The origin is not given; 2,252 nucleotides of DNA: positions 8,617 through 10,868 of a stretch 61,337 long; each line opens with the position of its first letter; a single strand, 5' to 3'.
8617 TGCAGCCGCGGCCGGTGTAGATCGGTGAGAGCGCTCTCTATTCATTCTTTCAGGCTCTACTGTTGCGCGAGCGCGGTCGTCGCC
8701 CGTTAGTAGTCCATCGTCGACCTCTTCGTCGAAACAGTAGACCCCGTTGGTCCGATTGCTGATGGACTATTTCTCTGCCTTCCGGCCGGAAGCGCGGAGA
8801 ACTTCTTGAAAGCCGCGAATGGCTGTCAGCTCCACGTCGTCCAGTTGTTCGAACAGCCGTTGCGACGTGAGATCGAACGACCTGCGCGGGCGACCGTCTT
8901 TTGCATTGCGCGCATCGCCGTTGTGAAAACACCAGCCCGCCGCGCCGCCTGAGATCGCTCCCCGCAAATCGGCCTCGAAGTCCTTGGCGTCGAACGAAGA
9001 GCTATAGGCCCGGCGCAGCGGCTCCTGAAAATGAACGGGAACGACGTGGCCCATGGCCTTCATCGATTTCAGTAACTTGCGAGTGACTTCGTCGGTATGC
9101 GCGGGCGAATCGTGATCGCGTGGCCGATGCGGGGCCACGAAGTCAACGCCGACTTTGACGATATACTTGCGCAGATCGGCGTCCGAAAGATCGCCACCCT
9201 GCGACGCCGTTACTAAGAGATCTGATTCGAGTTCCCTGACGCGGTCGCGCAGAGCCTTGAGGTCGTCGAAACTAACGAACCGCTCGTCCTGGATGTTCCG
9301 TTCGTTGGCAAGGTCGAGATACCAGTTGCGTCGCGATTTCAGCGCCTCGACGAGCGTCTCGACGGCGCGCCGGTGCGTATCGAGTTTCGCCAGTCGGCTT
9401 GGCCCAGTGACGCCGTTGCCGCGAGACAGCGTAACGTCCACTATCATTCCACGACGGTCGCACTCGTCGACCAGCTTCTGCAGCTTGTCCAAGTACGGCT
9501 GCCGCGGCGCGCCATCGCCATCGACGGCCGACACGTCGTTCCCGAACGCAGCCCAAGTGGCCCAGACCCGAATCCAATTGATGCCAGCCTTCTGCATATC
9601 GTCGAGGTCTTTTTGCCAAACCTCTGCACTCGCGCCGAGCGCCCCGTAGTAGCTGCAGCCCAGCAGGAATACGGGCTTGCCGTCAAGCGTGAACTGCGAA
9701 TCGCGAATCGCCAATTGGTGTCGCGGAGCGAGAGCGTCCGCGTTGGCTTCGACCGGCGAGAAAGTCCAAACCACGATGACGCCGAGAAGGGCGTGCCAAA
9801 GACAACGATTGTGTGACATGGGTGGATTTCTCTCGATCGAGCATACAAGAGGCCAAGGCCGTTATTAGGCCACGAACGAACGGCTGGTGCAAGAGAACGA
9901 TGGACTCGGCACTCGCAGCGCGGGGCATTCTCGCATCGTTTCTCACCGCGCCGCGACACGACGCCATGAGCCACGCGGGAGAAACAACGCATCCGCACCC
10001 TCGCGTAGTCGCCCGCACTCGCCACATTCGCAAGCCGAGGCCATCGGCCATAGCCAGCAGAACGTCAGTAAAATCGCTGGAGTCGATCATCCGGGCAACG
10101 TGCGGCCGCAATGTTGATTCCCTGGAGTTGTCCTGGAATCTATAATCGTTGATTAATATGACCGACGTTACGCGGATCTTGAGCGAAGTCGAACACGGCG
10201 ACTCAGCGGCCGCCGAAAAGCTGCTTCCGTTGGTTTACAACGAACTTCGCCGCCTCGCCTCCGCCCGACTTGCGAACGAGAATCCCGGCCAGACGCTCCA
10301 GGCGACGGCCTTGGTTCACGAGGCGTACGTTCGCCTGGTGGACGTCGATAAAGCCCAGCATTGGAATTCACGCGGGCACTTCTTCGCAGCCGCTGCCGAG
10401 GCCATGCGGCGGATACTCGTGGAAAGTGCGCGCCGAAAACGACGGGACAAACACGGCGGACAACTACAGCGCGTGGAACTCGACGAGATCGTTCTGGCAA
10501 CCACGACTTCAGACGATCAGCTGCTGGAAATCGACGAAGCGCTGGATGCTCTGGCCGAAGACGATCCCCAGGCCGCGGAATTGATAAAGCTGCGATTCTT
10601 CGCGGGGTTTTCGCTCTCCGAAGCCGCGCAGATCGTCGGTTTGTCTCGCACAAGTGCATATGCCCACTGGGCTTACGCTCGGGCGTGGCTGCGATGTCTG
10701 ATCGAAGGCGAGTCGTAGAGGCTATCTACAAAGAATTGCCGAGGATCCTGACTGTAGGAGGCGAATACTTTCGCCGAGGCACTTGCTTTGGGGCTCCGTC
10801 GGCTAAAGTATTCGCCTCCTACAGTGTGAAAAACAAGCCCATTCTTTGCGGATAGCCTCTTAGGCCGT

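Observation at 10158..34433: ECF sigma factor, transmembrane Ser/Thr kinase and a 6.7k-aa secreted giant arranged as one co-directional unit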

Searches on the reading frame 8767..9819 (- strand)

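Call 8: search_protein_families(library=pfam, proteins=[window:8767-9819:-], max_evalue=0.01)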
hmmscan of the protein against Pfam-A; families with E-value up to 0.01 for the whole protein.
window:8767-9819:- (350 aa): 1 family
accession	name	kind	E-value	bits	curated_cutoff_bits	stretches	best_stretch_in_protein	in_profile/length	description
PF00150.24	Cellulase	-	6.5e-05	23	23.5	1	65-179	21-135/272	Cellulase (glycosyl hydrolase family 5)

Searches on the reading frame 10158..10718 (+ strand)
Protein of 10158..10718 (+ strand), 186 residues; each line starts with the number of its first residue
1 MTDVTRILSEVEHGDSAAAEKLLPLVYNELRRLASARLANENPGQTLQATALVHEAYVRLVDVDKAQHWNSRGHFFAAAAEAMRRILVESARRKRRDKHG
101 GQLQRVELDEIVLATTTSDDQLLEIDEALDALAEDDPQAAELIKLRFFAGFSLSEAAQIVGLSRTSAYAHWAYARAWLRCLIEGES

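Call 7: search_protein_families(library=pfam, proteins=[window:10158-10718:+], max_evalue=0.01)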
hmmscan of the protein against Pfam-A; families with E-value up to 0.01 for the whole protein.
window:10158-10718:+ (186 aa): 3 families
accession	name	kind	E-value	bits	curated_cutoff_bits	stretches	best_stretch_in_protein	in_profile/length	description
PF07638.17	Sigma70_ECF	-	1.2e-62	211.5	21.1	1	1-179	1-180/185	ECF sigma factor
PF08281.18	Sigma70_r4_2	-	0.00025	21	25.7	1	124-176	3-52/54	Sigma-70, region 4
PF04545.22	Sigma70_r4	-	0.00031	20.6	24.1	1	136-164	6-34/50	Sigma-70, region 4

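Call 10: search_protein_families(library=ncbifam, proteins=[window:10158-10718:+], max_evalue=0.001)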
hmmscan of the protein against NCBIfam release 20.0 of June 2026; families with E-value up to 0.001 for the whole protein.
window:10158-10718:+ (186 aa): 10 families
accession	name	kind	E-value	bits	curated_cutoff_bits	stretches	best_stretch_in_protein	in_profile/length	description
TIGR02999.1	Sig-70_X6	subfamily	6.9e-59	198.8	126.15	1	1-180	1-180/183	ECF-type sigma factor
TIGR02937.1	sigma70-ECF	superfamily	6.1e-16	58.5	42.9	1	19-179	7-162/165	sigma-70 family RNA polymerase sigma factor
TIGR02984.1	Sig-70_plancto1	subfamily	4.3e-06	26.4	183.75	1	13-180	3-186/189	RNA polymerase sigma-70 factor, Planctomycetaceae-specific subfamily 1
NF009179.0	PRK12527.1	equivalog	1.4e-05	25.2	162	1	27-173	5-144/159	RNA polymerase sigma factor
NF058625.1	sigma_PG0214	equivalog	2.1e-05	24.3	130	1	37-178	19-157/170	GFO_1088 family ECF-type sigma factor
TIGR02983.1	SigE-fam_strep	subfamily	2.2e-05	24.4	141.55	1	37-183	21-159/162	SigE family RNA polymerase sigma factor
NF009164.0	PRK12511.1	equivalog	2.2e-05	24.1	185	1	45-185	27-162/182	RNA polymerase sigma factor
NF007230.0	PRK09648.1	subfamily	3.1e-05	23.8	209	1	3-165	12-172/195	RNA polymerase sigma factor ShbA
NF009166.1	PRK12513.1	equivalog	3.5e-05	23.6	206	1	42-181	42-185/193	RNA polymerase sigma factor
NF007216.0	PRK09638.1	equivalog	0.00018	21.3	194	1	5-162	6-154/180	RNA polymerase sigma factor SigY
